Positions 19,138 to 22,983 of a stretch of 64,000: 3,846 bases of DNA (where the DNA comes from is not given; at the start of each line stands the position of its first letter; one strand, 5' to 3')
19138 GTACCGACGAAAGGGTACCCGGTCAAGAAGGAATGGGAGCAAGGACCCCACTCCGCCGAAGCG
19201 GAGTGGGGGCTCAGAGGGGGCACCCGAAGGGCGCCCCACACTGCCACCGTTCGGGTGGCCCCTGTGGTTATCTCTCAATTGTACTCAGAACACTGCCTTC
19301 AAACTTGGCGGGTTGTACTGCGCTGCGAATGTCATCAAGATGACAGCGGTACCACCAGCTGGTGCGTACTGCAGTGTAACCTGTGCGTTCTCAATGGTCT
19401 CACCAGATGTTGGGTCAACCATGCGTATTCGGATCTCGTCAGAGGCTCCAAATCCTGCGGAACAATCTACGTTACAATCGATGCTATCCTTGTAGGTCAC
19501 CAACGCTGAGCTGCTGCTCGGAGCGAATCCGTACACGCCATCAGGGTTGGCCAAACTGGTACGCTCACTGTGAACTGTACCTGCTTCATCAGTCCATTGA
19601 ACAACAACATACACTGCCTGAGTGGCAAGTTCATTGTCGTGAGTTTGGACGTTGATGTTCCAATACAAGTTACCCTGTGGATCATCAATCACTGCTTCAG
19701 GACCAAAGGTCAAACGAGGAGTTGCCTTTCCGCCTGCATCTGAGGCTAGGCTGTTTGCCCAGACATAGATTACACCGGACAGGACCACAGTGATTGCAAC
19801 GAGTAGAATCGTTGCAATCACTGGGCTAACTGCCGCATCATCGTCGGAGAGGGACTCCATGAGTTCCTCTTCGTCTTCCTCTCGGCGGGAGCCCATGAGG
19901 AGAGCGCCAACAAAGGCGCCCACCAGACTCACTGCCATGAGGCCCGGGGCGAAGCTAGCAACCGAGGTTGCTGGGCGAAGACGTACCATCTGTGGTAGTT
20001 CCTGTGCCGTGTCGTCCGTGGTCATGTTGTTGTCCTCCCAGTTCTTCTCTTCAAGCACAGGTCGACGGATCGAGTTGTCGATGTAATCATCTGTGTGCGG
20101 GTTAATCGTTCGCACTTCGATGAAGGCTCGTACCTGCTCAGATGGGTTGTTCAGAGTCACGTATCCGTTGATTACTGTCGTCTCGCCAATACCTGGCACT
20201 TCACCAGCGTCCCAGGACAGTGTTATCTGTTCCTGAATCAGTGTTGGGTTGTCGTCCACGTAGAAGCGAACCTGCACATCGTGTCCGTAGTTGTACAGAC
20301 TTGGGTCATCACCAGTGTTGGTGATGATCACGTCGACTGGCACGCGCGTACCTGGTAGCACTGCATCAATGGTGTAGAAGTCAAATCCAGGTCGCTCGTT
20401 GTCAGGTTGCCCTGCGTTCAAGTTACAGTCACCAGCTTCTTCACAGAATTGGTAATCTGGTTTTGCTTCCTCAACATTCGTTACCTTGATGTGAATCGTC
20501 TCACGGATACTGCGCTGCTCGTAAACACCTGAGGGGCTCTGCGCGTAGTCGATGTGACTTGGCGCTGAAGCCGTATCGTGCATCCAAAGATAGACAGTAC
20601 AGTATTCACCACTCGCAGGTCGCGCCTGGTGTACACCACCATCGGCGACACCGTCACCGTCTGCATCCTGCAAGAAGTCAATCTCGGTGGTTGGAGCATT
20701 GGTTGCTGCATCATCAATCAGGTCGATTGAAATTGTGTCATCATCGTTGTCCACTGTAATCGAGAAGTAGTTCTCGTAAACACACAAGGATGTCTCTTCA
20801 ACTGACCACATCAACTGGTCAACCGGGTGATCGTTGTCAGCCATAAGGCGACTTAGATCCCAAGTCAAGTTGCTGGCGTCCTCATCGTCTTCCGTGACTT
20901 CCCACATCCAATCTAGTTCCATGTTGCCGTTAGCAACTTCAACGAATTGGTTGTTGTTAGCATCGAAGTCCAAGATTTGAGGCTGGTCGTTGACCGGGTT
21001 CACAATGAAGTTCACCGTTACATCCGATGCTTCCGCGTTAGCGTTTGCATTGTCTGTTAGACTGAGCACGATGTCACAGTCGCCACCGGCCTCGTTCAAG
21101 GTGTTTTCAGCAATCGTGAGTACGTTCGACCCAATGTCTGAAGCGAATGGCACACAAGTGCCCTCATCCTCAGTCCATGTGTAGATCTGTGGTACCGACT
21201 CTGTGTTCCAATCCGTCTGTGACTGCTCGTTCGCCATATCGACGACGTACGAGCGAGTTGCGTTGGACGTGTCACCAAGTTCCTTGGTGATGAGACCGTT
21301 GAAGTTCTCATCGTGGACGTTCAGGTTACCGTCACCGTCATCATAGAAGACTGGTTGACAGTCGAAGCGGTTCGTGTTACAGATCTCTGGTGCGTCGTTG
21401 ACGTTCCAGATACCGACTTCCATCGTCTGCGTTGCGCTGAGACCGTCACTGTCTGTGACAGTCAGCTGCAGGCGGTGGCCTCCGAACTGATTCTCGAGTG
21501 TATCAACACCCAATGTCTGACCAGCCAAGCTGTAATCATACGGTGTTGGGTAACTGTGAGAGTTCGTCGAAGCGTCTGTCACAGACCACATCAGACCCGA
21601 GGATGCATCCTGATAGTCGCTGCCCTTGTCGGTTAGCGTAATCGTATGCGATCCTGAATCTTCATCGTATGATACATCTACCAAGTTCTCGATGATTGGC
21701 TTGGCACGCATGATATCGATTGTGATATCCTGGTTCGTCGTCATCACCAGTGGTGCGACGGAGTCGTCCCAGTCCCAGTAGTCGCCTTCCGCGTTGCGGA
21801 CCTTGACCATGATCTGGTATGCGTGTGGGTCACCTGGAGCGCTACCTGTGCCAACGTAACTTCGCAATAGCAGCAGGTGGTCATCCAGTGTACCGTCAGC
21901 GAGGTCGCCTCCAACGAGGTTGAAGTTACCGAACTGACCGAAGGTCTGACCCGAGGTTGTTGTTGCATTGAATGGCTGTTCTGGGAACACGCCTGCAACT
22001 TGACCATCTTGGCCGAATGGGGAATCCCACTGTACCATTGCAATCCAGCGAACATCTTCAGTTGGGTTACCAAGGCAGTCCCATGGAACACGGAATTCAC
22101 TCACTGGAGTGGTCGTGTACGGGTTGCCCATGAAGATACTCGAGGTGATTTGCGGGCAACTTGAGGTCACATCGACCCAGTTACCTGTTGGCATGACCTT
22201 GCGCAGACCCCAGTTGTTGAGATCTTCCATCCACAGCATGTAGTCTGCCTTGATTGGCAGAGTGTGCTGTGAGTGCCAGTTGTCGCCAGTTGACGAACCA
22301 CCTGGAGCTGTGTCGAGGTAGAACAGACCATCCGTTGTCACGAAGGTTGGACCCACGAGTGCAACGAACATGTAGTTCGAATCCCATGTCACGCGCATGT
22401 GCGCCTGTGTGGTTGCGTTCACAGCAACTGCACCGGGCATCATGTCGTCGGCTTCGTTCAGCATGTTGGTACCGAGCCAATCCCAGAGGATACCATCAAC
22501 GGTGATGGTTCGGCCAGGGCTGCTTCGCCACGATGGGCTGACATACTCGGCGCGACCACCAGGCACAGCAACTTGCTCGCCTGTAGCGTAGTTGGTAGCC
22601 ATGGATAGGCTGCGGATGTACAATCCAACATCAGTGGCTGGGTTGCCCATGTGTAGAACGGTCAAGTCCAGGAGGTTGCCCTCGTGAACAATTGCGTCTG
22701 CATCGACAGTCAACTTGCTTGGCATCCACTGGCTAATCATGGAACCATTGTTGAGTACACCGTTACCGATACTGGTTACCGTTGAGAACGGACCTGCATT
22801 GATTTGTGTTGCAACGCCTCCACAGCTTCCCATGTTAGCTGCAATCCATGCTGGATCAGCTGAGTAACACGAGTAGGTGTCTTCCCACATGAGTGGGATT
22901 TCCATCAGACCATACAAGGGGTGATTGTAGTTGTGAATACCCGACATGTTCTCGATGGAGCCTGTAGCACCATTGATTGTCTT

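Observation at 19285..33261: Giant 4600-aa beta-helix/cadherin-like secreted protein (halomucin-like scale)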

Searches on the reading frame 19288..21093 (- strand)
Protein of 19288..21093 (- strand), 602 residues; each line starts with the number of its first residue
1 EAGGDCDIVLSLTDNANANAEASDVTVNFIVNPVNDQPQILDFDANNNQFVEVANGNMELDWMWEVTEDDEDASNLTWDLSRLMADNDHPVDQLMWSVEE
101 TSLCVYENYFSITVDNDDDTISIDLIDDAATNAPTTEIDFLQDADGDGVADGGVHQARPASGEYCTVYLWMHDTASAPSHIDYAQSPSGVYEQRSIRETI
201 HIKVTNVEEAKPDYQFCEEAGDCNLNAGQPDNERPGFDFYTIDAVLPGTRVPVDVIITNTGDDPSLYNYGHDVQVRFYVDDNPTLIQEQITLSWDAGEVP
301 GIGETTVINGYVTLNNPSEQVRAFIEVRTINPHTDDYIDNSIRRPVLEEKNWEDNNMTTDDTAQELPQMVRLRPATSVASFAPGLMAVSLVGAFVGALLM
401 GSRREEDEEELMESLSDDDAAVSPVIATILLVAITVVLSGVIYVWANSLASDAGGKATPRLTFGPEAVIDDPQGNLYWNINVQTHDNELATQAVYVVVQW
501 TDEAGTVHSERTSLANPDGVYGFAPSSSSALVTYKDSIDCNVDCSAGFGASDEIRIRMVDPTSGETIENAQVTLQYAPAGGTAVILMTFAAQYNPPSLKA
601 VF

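Call 20: search_protein_families(library=pfam, proteins=[window:19288-21093:-], max_evalue=1)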
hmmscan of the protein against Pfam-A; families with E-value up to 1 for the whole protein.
window:19288-21093:- (602 aa): 4 families
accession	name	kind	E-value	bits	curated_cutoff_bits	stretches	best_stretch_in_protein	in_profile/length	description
PF07790.16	Pilin_N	-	2.7e-07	31.8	25.2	1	421-464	2-43/78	Archaeal Type IV pilin, N-terminal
PF00942.24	CBM_3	-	0.1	13.4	22.4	1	250-326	14-82/83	Cellulose binding domain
PF18303.6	Saf_2TM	-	0.14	12.4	29.5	1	390-447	33-89/152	SAVED-fused 2TM effector domain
PF11368.13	DUF3169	-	0.32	11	31.6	1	380-448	6-74/250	Protein of unknown function (DUF3169)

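Call 45: predict_structure(alignment_id=A2)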
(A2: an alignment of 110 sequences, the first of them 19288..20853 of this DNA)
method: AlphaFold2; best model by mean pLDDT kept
length: 522 residues; sequences in the alignment: 110
mean_pLDDT: 79.4   pTM: 0.66
mean pLDDT of the five models: 79.4, 77.1, 76.8, 75.8, 75.0
residues with pLDDT >= 90: 183; 70-90: 198; 50-70: 108; < 50: 33
segments of 3 or more residues with pLDDT < 50: 261-267, 299-305, 324-329, 335-339, 372-376
pLDDT, mean of each block of 10 residues (from residue 1): 65 85 73 87 78 64 64 64 86 86 82 88 75 77 61 71 92 91 68 91 84 91 91 91 87 74 48 80 88 66 48 57 50 49 70 83 66 55 91 89 89 96 96 95 94 93 88 96 95 92 91 95 86
secondary structure, 60 per line:
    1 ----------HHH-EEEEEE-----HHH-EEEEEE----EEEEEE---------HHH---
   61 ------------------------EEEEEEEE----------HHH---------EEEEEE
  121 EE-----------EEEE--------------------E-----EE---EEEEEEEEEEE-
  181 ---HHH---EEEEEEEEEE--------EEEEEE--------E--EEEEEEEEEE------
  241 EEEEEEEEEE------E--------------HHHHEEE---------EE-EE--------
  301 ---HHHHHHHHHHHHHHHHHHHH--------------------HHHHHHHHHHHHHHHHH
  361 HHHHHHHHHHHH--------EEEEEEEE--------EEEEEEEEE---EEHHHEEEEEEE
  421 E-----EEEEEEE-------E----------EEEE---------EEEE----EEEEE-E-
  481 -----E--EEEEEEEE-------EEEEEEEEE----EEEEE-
elements in order: E15-20 E30-35 E40-45 E85-92 E115-122 E134-137 E169-179 E190-199 E208-213 E225-234 E241-250 H272-275 E276-278 H304-323 H344-372 E381-388 E397-405 E414-421 E427-433 E452-455 E465-468 E473-477 E489-496 E504-512 E517-521
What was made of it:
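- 19891..19962 (-): TM1, aa 4377-4400 (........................). It has the PGF-CTERM-like pattern: 'SFAP' motif, hydrophobic helix, then Arg-Arg. Predicted helix 304-323 in the AF2 model (call 45).
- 19288..19737 (-): Pilin head domain (all-beta), aa 4452-4601. AF2 pLDDT >90 (call 45).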

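Call 47: fold_search(model_id=the predicted structure, library=pdb)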
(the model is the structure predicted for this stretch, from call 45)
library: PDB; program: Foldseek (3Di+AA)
matches with E <= 10: 1575; with E <= 0.001: 18
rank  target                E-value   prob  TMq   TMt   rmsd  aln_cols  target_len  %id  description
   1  1zlg                  3.0e-05  0.98  0.16  0.13  27.0       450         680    9  Solution structure of the extracellular matrix protein anosmin-1 (released 2006-05-09)
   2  5f0m_B                5.8e-05  0.87  0.13  0.19  19.1       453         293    8  Structure of retromer VPS26-VPS35 subunits bound to SNX3 and DMT1 (SeMet labeled) (released 2016-12-07)
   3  8rey_A                6.5e-05  1.00  0.14  0.42   8.3       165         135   22  Cuniculiplasma divulgatum filament (released 2025-01-01)
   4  7b2m_A                6.9e-05  0.85  0.12  0.10  24.0       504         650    8  Cryo-EM structure of complement C4b in complex with nanobody E3 (released 2022-03-02)
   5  3pvm_A                1.1e-04  0.93  0.18  0.08  16.9       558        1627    8  Structure of Complement C5 in Complex with CVF (released 2011-01-19)
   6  7jwb_D                1.5e-04  0.96  0.15  0.20  28.9       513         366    8  SARS CoV2 Spike ectodomain with engineered trimerized VH binder (released 2020-10-07)
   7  4u4j                  1.5e-04  0.23  0.11  0.05  31.5       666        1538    8  Crystal structure of Salmonella alpha-2-macroglobulin mutant Y1175G (released 2014-09-17)
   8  6cxh_A                2.5e-04  0.85  0.12  0.15  28.0       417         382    8  Crystal structure of particulate methane monooxygenase from Methylomicrobium alcaliphilum 20Z (released 2018-05-16)
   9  9u61_E                3.7e-04  0.96  0.15  0.06  24.5       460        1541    8  CP/MBL pathways C3 convertase C4b2a and C3 complex (released 2026-01-14)
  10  5e55_A                4.8e-04  0.87  0.16  0.23  16.5       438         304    8  Crystal structure of mouse CNTN6 FN1-FN3 domains (released 2016-08-31)
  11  8wa2_E                5.1e-04  0.89  0.16  0.08  17.6       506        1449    9  cryo-EM structure of native mastigonemes isolated from Chlamydomonas reinhardtii at 3.0 angstrom resolution (released 2024-04-10)
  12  9au7_C                5.4e-04  0.63  0.12  0.18  19.7       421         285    8  Human Retriever VPS35L/VPS29/VPS26C complex bound to SNX17 peptide (Composite Map) (released 2024-10-30)
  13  4u48                  5.7e-04  0.16  0.11  0.05  31.9       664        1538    8  Crystal structure of Salmonella alpha-2-macroglobulin (released 2014-09-17)
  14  4pi0_A                6.0e-04  0.63  0.11  0.14  28.0       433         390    7  Crystal structure of particulate methane monooxygenase from Methylocystis sp. ATCC 49242 (Rockwell) soaked in copper (released 2014-06-25)
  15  5e55_B                6.3e-04  0.72  0.15  0.21  15.1       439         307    8  Crystal structure of mouse CNTN6 FN1-FN3 domains (released 2016-08-31)
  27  5z1l_A                1.8e-03  1.00  0.18  0.38   9.0       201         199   11  Cryo-EM structure of Methanoccus maripaludis archaellum (released 2019-02-13)
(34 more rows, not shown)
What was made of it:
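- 19963..20790 (-): Juxtamembrane beta-sandwich (Ig/CARDB-like) domains, aa ~4101-4376. Generic multi-Ig Foldseek hits (call 47).
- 19288..19737 (-): Foldseek probability 1.00 to the Cuniculiplasma pilus subunit 8rey and to the M. maripaludis archaellin 5z1l (call 47).
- On Archaeal type IV pilin (Pilin_N / arch_flag_Nterm): Foldseek probability 1.0 to 8rey and 5z1l, although TM-scores are low (0.38-0.42 on the target) (calls 45, 47).
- The AF2 head has pLDDT >90 and matches the Cuniculiplasma pilin 8rey and archaellin 5z1l at Foldseek probability 1.0 (calls 45, 47).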

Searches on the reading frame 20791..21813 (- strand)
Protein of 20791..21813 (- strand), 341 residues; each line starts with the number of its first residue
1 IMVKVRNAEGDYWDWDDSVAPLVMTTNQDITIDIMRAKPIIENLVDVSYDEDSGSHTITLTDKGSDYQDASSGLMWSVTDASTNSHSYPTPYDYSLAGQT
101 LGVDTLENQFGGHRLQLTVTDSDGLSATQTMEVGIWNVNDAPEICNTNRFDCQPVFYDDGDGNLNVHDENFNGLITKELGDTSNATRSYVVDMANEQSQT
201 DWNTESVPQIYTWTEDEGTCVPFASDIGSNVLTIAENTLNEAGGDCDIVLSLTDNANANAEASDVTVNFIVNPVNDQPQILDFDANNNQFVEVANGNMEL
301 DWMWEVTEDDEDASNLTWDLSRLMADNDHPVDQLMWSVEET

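Call 68: search_solved_structures(query=A5, max_evalue=1, show_alignments=1)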
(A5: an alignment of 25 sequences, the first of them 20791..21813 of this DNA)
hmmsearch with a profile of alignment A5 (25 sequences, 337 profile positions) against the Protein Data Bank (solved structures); distinct sequences matched with E-value up to 1: 20.
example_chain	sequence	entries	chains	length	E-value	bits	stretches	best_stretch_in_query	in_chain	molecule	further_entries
6psf_U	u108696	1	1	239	7e-06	28.4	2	92-138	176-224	Cadherin-related family member 3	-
5szn_A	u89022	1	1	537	0.0002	23.7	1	24-138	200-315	Protocadherin gamma A9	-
6nz0_Z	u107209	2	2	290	0.00028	23.2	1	107-147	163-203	Dyslexia-associated protein KIAA0319-like protein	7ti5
7stz_C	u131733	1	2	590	0.0012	21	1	51-147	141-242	Cadherin-1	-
2kpn_A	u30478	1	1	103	0.026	16.7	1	104-145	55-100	Bacillolysin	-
1edh_A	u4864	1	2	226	0.067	15.3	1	51-142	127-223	E-CADHERIN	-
5dzy_A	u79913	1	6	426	0.11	14.6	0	109-138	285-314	Pcdhb8 protein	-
7b9v_Z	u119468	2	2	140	0.14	14.3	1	159-237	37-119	NTC20 isoform 1 | Pre-mRNA-splicing factor NTC20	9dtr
4jrw_A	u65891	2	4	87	0.16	14.1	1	105-134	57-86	Collagenase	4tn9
2y72_A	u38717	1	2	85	0.17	14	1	105-134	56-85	COLLAGENASE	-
9lqj_A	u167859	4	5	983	0.18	13.9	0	104-142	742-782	Collagenase ColH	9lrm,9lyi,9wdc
9lrk_A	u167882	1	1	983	0.18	13.9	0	104-142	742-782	Collagenase ColH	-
4aqo_A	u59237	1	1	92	0.2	13.7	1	105-134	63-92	COLLAGENASE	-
9p4n_R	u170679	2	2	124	0.21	13.7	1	107-139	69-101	Dyslexia-associated protein KIAA0319-like protein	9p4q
7tni_A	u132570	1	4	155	0.23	13.6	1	58-132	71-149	Cadherin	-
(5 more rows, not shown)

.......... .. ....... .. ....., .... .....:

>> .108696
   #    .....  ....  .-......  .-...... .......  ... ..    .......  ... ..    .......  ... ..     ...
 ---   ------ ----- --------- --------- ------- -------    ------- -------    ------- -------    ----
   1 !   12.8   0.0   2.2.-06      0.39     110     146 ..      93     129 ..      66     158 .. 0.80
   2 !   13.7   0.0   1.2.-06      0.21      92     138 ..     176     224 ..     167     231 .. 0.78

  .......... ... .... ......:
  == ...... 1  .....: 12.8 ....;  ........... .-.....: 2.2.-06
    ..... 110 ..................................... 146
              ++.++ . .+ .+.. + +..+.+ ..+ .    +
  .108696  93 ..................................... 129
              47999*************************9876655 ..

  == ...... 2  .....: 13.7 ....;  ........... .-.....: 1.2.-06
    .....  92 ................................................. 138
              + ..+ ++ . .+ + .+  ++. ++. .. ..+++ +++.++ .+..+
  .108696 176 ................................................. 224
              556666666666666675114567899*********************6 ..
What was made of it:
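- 20791..21723 (-): Cadherin-like units (at least 2) with '......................' motifs, aa ~3790-4100. Profile A5 against PDB: CDHR3 at 7e-6, protocadherin at 2e-4, cadherin-1 at 1e-3 (call 68).
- Checked: An ortholog profile of aa 3760-4100 hits CDHR3, protocadherin and E-cadherin (E=7e-6 to 1e-3; call 68).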

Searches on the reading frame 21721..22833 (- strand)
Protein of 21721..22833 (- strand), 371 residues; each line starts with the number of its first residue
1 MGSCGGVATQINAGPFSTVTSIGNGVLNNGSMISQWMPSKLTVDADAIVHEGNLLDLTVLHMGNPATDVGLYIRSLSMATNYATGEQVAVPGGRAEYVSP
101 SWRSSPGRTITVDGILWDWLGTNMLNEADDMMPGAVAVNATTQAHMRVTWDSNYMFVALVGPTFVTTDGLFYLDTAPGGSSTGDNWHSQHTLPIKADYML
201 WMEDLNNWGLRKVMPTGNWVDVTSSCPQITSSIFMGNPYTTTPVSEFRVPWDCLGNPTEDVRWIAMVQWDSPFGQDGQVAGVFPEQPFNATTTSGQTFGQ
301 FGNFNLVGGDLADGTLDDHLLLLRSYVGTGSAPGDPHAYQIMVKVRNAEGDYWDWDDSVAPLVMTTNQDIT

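Call 83: search_solved_structures(query=A6, max_evalue=1)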
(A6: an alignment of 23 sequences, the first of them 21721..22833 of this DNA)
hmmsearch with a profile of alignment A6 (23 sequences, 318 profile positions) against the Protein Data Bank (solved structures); distinct sequences matched with E-value up to 1: 0.

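Call 86: search_protein_families(library=pfam, alignment_id=A6, max_evalue=0.05)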
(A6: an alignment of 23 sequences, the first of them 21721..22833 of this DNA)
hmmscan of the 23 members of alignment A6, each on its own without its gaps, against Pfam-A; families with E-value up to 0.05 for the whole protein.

A. member 1, window:21721-22833:- (371 aa): 0 families

B. families by the number of members that match (of 23 scanned): 1 family
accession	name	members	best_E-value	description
PF01989.23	AcnX_swivel_put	3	0.0044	Aconitase X swivel domain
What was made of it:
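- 21721..22833 (-): Conserved region of unknown fold, aa 3420-3790. No PDB or meaningful Pfam match (calls 83, 86).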
